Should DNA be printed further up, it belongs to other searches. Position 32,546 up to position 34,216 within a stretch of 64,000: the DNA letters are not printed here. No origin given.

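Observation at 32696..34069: ValRS-derived ORF with erased catalytic and editing motifs occupies the conserved valS slot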

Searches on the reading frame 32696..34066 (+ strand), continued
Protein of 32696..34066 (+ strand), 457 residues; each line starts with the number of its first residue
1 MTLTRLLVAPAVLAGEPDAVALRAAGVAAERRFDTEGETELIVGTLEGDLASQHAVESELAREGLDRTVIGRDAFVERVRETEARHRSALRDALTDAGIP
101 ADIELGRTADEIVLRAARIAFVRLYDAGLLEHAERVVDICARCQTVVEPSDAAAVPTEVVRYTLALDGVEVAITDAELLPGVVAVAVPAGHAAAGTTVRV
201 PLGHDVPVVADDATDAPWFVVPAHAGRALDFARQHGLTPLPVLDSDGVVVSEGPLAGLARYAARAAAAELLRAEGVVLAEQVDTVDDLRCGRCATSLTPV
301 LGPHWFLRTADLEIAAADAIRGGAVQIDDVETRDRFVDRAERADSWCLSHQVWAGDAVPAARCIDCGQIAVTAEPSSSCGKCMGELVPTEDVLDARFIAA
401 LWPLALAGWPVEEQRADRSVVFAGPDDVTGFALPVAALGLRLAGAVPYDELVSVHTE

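Call 25: fold_search(model_id=the predicted structure, library=pdb)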
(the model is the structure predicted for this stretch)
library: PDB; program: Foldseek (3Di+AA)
matches with E <= 10: 607; with E <= 0.001: 194
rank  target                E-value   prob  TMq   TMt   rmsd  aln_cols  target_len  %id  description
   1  1gax_A                1.6e-34  1.00  0.88  0.48   3.2       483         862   28  CRYSTAL STRUCTURE OF THERMUS THERMOPHILUS VALYL-TRNA SYNTHETASE COMPLEXED WITH TRNA(VAL) AND VALYL-ADENYLATE ANALOGUE (released 2000-12-06)
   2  8c8v                  1.2e-28  1.00  0.86  0.40   3.5       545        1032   18  Priestia megaterium mupirocin-resistant isoleucyl-tRNA synthetase 2 with a fully-resolved C-terminal tRNA-binding domain (released 2023-08-16)
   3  8c9d                  1.4e-28  1.00  0.85  0.40   3.5       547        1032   19  Priestia megaterium W130Q mutant of type 2 isoleucyl-tRNA synthetase complexed with an isoleucyl-adenylate analogue (released 2023-08-16)
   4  8c8w                  9.6e-28  1.00  0.85  0.39   3.5       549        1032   19  Priestia megaterium mupirocin hyper-resistant HIGH motif mutant of type 2 isoleucyl-tRNA synthetase complexed with an is (released 2023-08-16)
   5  8c9f                  2.3e-27  1.00  0.87  0.45   3.4       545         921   15  Priestia megaterium inactive HIGH motif mutant of type1 isoleucyl-tRNA synthetase complexed with an isoleucyl-adenylate  (released 2023-08-16)
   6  8c9e                  3.3e-27  1.00  0.85  0.44   4.0       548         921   15  Priestia megaterium mupirocin-sensitive isoleucyl-tRNA synthetase 1 complexed with an isoleucyl-adenylate analogue (released 2023-08-16)
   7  8wnj                  4.6e-27  1.00  0.84  0.44   4.2       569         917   14  Crystal structure of H. pylori isoleucyl-tRNA synthetase (HpIleRS) in complex with Ile-AMP (released 2024-02-14)
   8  8c8u                  7.9e-27  1.00  0.72  0.36   6.7       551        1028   18  Priestia megaterium mupirocin-resistant isoleucyl-tRNA synthetase 2 complexed with mupirocin (released 2023-08-23)
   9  8wng                  1.8e-26  1.00  0.83  0.43   4.3       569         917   14  Crystal structure of H. pylori isoleucyl-tRNA synthetase (HpIleRS) in complex with Ile (released 2024-02-14)
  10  7d5c                  2.3e-26  1.00  0.76  0.41   5.5       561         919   16  IleRS in complex with a tRNA site inhibitor (released 2021-02-24)
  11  6ldk                  2.4e-26  1.00  0.84  0.49   3.6       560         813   16  Isoleucyl-tRNA synthetase from Candida albicans complexed with a isoleucyl-adenylate (released 2020-11-04)
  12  1ile                  4.3e-26  1.00  0.82  0.47   5.1       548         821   20  ISOLEUCYL-TRNA SYNTHETASE (released 1999-04-13)
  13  9wqt                  5.7e-26  1.00  0.78  0.41   4.9       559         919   16  Crystal structure of Saccharomyces cerevisiae isoleucyl-tRNA synthetase in complex with reveromycin A and isoleucine (released 2026-04-08)
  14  1qu2_A                4.2e-25  1.00  0.71  0.39   6.4       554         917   15  INSIGHTS INTO EDITING FROM AN ILE-TRNA SYNTHETASE STRUCTURE WITH TRNA(ILE) AND MUPIROCIN (released 1999-08-31)
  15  8wnd_A                5.0e-25  1.00  0.87  0.39   3.6       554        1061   16  Crystal structure of Saccharomyces cerevisiae isoleucyl-tRNA synthetase in complex with tRNA(Ile) and isoleucine (released 2024-10-09)
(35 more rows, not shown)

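Call 26: list_cluster_members(proteins=[P0161, P0164, P0167, P0168, P0169, P0171, P0172, P0174, P0175, P0176])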
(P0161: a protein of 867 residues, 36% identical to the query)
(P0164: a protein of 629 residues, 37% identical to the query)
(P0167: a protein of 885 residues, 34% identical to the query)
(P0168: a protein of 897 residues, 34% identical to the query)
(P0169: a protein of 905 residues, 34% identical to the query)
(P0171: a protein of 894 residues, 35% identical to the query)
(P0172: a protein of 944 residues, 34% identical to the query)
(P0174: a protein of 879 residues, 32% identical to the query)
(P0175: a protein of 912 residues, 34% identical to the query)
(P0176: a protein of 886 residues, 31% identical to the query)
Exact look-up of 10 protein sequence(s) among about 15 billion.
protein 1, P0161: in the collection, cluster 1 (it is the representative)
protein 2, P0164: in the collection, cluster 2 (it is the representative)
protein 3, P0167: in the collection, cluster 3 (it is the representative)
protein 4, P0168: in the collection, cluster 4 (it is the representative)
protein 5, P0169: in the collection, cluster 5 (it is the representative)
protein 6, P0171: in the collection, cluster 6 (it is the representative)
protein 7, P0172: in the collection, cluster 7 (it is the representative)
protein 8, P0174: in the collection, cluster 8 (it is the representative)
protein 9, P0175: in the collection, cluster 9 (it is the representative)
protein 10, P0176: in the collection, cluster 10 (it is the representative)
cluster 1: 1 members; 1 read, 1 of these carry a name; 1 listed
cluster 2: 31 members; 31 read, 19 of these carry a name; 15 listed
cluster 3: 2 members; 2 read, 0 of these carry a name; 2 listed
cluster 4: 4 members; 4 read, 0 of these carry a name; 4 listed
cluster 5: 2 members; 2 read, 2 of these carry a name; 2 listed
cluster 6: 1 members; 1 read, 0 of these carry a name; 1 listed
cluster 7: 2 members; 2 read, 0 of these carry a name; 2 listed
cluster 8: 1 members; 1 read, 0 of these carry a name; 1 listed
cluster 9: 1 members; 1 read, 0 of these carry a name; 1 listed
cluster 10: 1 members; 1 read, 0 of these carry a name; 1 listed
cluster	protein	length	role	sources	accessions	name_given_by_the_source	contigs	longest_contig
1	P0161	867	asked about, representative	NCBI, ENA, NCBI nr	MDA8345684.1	MAG: valine--tRNA ligase [Thermaerobacter sp.] | valine--tRNA ligase [Thermaerobacter sp.]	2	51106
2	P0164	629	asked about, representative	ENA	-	-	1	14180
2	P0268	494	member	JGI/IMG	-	valyl-tRNA synthetase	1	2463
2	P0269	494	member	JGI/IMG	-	valyl-tRNA synthetase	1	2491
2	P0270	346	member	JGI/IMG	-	valyl-tRNA synthetase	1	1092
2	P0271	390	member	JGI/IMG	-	valyl-tRNA synthetase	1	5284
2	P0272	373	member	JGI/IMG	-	valyl-tRNA synthetase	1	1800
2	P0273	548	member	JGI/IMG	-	valyl-tRNA synthetase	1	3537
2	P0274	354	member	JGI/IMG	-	valyl-tRNA synthetase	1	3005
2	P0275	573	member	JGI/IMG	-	valyl-tRNA synthetase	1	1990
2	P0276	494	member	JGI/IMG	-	valyl-tRNA synthetase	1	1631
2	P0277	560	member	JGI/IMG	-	valyl-tRNA synthetase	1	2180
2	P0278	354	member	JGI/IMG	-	valyl-tRNA synthetase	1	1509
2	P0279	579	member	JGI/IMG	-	valyl-tRNA synthetase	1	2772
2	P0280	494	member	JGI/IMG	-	valyl-tRNA synthetase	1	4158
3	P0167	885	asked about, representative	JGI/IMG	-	-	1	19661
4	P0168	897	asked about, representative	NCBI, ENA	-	-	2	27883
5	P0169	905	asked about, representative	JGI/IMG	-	valyl-tRNA synthetase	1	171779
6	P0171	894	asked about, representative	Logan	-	-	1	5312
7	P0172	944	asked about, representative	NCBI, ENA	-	-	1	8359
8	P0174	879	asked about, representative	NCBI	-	-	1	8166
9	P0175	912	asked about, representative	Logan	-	-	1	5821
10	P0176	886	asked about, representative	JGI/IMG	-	-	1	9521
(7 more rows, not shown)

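Call 27: find_encoding_contigs(protein=window:32696-34066:+, flank=10000, max_places=4)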
Protein window:32696-34066:+ (457 aa): 2 contigs read that carry it; 2 places shown.
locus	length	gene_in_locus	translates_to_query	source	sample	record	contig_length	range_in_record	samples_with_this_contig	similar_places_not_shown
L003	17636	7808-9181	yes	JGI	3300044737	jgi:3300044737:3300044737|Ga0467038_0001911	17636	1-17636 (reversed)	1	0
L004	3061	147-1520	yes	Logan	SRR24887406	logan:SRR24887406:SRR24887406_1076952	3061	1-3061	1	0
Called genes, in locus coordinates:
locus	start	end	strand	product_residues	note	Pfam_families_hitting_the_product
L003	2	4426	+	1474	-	?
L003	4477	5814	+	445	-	PF05697:Trigger_N, PF05698:Trigger_C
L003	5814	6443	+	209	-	PF00574:CLP_protease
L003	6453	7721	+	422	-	PF06689:zf-C4_ClpX, PF00493:MCM (faint), PF01078:Mg_chelatase (faint), PF05496:RuvB_N (weak), PF00004:AAA, PF07724:AAA_2, PF07728:AAA_5 (weak), PF10431:ClpB_D2-small, +1 more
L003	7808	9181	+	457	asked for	PF00133:tRNA-synt_1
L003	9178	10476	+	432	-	PF08245:Mur_ligase_M, PF02875:Mur_ligase_C, PF27239:FOL3_C (weak)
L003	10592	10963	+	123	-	PF00334:NDK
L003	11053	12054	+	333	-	PF00022:Actin, PF06723:MreB_Mbl, PF00012:HSP70, PF11104:PilM_2 (faint), PF14450:FtsA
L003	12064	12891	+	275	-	PF04085:MreC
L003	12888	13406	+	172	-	PF04093:MreD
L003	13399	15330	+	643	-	PF03717:PBP_dimer, PF00905:Transpeptidase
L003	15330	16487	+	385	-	PF01098:FTSW_RODA_SPOVE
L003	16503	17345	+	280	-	PF13473:Cupredoxin_1 (faint), PF00127:Copper-bind (faint)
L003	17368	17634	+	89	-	?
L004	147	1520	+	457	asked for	PF00133:tRNA-synt_1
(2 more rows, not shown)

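Call 28: find_encoding_contigs(protein=P0007, flank=10000, max_places=2)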
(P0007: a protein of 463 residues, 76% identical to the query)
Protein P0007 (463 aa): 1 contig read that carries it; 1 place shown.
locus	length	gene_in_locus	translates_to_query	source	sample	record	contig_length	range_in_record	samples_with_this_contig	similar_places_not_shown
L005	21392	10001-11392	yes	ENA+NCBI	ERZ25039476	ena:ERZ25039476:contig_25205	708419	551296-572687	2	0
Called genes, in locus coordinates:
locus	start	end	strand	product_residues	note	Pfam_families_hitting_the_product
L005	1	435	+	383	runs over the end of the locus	-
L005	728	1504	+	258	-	PF01975:SurE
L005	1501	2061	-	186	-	PF00583:Acetyltransf_1, PF13508:Acetyltransf_7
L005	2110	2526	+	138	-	-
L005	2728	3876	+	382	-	-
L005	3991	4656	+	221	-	PF00485:PRK (weak)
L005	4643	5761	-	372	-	PF01207:Dus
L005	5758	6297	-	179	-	PF02545:Maf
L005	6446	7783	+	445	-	PF05697:Trigger_N, PF00254:FKBP_C (faint), PF05698:Trigger_C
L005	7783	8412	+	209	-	PF00574:CLP_protease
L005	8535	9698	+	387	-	PF01078:Mg_chelatase (faint), PF05496:RuvB_N (weak), PF07724:AAA_2, PF13401:AAA_22 (faint), PF00004:AAA, PF07728:AAA_5 (weak), PF10431:ClpB_D2-small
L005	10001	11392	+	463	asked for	PF00133:tRNA-synt_1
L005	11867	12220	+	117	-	-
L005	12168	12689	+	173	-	PF27239:FOL3_C (weak), PF02875:Mur_ligase_C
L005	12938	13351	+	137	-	PF00334:NDK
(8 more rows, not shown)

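Call 29: find_related_loci(query=window:32696-34066:+, collection=metagenome_contigs, flank=4000)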
Query window:32696-34066:+ (457 aa) in metagenome_contigs; peptide patterns used: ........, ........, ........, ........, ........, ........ (x = any residue, [..] = any of these).
141 stretches matched a pattern; 17 encode a relative of the query (tblastn E <= 1e-3); 17 distinct loci.
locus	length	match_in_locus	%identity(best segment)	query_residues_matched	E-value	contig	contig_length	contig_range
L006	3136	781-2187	70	1-457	0e+0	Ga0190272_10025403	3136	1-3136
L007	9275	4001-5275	58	38-451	6e-139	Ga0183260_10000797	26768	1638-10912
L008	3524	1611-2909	50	31-451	9e-115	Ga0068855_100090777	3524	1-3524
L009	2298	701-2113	48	4-455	6e-115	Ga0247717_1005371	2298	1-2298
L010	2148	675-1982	49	31-455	6e-110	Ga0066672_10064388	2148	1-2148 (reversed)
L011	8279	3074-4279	48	40-448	4e-100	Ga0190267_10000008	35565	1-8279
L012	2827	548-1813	50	40-448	2e-100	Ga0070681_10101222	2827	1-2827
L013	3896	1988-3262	51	40-451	6e-98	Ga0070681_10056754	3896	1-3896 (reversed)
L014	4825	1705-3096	45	5-455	7e-94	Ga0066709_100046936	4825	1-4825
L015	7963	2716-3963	48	45-448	2e-93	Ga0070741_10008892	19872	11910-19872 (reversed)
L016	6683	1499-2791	50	31-448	4e-93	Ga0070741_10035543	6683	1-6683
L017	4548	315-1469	50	75-448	2e-86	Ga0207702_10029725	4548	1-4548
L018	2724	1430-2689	46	5-414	3e-88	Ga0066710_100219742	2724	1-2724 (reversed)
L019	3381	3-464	81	305-454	2e-74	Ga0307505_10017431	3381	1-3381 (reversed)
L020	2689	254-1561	43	31-455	1e-74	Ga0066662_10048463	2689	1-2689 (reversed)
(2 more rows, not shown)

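Call 30: find_encoding_contigs(protein=P0001, flank=5000, max_places=1)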
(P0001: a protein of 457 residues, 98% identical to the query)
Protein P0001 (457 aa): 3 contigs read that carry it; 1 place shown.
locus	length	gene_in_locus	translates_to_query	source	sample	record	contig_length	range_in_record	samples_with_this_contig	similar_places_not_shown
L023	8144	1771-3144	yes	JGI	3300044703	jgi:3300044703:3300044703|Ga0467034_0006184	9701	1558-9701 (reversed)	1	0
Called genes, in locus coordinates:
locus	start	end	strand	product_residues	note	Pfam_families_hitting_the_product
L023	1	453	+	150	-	?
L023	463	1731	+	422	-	PF06689:zf-C4_ClpX, PF00493:MCM (faint), PF01078:Mg_chelatase (faint), PF05496:RuvB_N (weak), PF00004:AAA, PF07724:AAA_2, PF07728:AAA_5 (weak), PF10431:ClpB_D2-small, +1 more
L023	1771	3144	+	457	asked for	PF00133:tRNA-synt_1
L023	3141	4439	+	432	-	PF08245:Mur_ligase_M, PF02875:Mur_ligase_C, PF27239:FOL3_C (weak)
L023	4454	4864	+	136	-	PF00334:NDK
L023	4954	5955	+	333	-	PF00022:Actin, PF06723:MreB_Mbl, PF00012:HSP70, PF11104:PilM_2 (faint), PF14450:FtsA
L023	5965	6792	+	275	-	PF04085:MreC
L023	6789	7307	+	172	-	PF04093:MreD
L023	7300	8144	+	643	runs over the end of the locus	PF03717:PBP_dimer, PF00905:Transpeptidase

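Call 31: find_encoding_contigs(protein=P0002, flank=5000, max_places=1)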
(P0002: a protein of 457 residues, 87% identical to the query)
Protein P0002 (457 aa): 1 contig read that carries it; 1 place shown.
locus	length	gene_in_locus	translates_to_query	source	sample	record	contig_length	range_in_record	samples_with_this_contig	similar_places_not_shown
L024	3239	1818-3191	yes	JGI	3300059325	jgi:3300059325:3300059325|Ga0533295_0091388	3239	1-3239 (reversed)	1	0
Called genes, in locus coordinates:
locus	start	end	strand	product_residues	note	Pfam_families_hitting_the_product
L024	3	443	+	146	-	?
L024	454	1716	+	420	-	PF06689:zf-C4_ClpX, PF05496:RuvB_N (faint), PF00004:AAA, PF07724:AAA_2, PF07728:AAA_5 (faint), PF10431:ClpB_D2-small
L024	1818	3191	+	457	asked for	PF00133:tRNA-synt_1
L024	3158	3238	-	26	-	?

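Call 32: find_encoding_contigs(protein=P0004, flank=5000, max_places=1)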
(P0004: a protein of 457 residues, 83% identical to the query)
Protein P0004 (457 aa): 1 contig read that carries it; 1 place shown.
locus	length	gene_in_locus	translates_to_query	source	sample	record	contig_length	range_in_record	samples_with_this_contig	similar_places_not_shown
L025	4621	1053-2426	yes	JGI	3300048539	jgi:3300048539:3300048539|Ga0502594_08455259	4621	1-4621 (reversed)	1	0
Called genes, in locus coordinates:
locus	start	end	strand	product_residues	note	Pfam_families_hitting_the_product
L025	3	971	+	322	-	?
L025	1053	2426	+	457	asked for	PF00133:tRNA-synt_1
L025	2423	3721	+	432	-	PF08245:Mur_ligase_M, PF02875:Mur_ligase_C, PF27239:FOL3_C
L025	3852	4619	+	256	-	?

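Call 33: find_encoding_contigs(protein=P0006, flank=5000, max_places=1)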
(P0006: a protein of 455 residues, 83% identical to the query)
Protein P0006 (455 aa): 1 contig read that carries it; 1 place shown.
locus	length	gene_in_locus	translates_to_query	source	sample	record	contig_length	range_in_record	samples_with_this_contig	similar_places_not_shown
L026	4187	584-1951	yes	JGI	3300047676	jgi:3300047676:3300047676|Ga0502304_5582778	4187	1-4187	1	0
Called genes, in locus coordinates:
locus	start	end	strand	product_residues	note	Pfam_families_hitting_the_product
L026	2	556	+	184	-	?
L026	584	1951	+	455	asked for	PF00133:tRNA-synt_1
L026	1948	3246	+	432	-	PF08245:Mur_ligase_M, PF02875:Mur_ligase_C, PF27239:FOL3_C (weak)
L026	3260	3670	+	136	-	PF00334:NDK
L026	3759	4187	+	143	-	?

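Call 38: list_cluster_members(proteins=[P0211, P0261, P0256, P0266, P0227, P0260, P0162, P0159, P0149, P0147])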
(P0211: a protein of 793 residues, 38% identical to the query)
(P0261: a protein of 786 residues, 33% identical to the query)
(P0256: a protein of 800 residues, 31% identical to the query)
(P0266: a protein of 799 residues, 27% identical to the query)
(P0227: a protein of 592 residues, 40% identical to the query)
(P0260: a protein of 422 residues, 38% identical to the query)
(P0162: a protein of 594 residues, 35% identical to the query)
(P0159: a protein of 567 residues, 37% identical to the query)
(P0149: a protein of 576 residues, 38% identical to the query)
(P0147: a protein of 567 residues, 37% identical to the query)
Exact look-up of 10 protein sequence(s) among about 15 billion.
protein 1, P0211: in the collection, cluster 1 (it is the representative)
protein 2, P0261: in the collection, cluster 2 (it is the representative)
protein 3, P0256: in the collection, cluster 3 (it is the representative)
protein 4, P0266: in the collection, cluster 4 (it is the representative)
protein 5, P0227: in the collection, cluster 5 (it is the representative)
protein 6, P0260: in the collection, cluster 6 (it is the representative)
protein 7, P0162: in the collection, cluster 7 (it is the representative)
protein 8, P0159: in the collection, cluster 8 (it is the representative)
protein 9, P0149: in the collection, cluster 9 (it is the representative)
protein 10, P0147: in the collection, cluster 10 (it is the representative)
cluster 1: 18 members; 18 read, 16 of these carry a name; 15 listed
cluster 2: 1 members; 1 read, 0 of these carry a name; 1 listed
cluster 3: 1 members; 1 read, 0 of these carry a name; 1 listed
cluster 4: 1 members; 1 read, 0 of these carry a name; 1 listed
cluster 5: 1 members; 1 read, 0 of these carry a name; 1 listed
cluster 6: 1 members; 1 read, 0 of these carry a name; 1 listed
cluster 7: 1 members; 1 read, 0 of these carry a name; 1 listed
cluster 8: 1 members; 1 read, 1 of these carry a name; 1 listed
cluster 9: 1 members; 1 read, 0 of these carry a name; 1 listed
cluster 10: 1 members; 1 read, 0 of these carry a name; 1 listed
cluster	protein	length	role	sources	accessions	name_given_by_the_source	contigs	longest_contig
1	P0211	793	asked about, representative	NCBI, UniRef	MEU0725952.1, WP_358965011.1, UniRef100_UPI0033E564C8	class I tRNA ligase family protein [Streptomyces sp. NPDC006140] | class I tRNA ligase family protein n=1 Tax=Streptomyces sp. NPDC006140 TaxID=3154579 ...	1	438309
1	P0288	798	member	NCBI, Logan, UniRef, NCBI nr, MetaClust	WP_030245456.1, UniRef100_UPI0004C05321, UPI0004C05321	class I tRNA ligase family protein [Streptomyces sp. NRRL S-455] | class I tRNA ligase family protein n=1 Tax=Streptomyces sp. NRRL S-455 TaxID=1463908 ... | status=active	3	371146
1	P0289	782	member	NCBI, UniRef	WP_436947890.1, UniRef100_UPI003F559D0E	class I tRNA ligase family protein [Streptomyces sp. SudanB52_2052] | class I tRNA ligase family protein n=1 Tax=Streptomyces sp. SudanB52_2052 TaxID=3035276 ...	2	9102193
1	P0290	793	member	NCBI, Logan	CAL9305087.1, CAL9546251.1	Valine--tRNA ligase [Streptomyces sp. enrichment culture]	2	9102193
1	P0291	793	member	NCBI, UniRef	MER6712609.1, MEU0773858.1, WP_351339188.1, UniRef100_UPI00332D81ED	class I tRNA ligase family protein [Streptomyces sp. NPDC000877] | class I tRNA ligase family protein n=1 Tax=unclassified Streptomyces TaxID=2593676 ...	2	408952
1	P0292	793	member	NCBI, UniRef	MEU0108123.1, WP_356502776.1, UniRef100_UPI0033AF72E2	class I tRNA ligase family protein [Streptomyces sp. NPDC006251] | class I tRNA ligase family protein n=2 Tax=unclassified Streptomyces TaxID=2593676 ...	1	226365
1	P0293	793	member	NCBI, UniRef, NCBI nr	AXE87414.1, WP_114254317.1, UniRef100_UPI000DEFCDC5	class I tRNA ligase family protein [Streptomyces sp. Go-475] | class I tRNA ligase family protein n=1 Tax=Streptomyces sp. Go-475 TaxID=2072505 ...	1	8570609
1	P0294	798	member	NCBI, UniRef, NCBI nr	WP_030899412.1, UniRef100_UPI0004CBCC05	class I tRNA ligase family protein [Streptomyces sp. NRRL S-474] | class I tRNA ligase family protein n=1 Tax=Streptomyces sp. NRRL S-474 TaxID=1463909 ...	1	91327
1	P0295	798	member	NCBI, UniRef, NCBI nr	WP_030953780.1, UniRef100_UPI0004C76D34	class I tRNA ligase family protein [Streptomyces sp. NRRL S-481] | class I tRNA ligase family protein n=1 Tax=Streptomyces sp. NRRL S-481 TaxID=1463911 ...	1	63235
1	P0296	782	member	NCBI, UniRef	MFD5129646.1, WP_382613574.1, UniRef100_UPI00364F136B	class I tRNA ligase family protein [Streptomyces olindensis] | class I tRNA ligase family protein n=1 Tax=Streptomyces olindensis TaxID=358823 ...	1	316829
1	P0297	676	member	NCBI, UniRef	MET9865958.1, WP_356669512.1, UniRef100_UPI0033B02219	class I tRNA ligase family protein, partial [Streptomyces sp. NPDC006386] | class I tRNA ligase family protein n=1 Tax=Streptomyces sp. NPDC006386 TaxID=3156762 ...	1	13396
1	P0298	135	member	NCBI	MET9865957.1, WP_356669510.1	hypothetical protein ABZZ16_07090, partial [Streptomyces sp. NPDC006386]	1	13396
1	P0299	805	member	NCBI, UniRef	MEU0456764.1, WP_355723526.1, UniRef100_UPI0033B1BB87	class I tRNA ligase family protein, partial [Streptomyces sp. NPDC006129] | class I tRNA ligase family protein n=1 Tax=Streptomyces sp. NPDC006129 TaxID=3155348 ...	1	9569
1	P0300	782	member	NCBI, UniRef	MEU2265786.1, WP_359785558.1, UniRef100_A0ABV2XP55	class I tRNA ligase family protein [Streptomyces olindensis] | valine--tRNA ligase n=1 Tax=Streptomyces olindensis TaxID=358823 RepID=A0ABV2XP55_9ACTN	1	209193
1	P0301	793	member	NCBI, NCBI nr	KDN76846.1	hypothetical protein DF19_14000 [Streptomyces olindensis]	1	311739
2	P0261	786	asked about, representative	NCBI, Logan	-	-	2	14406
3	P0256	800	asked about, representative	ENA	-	-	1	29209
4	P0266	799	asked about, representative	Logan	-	-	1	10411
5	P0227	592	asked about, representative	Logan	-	-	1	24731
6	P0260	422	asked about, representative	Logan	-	-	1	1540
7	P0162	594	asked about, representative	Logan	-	-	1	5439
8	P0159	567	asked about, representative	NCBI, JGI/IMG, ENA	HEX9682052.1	MAG TPA: hypothetical protein VGA13_03160 [Acidimicrobiales bacterium]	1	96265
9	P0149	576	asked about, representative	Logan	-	-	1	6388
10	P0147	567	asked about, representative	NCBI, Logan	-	-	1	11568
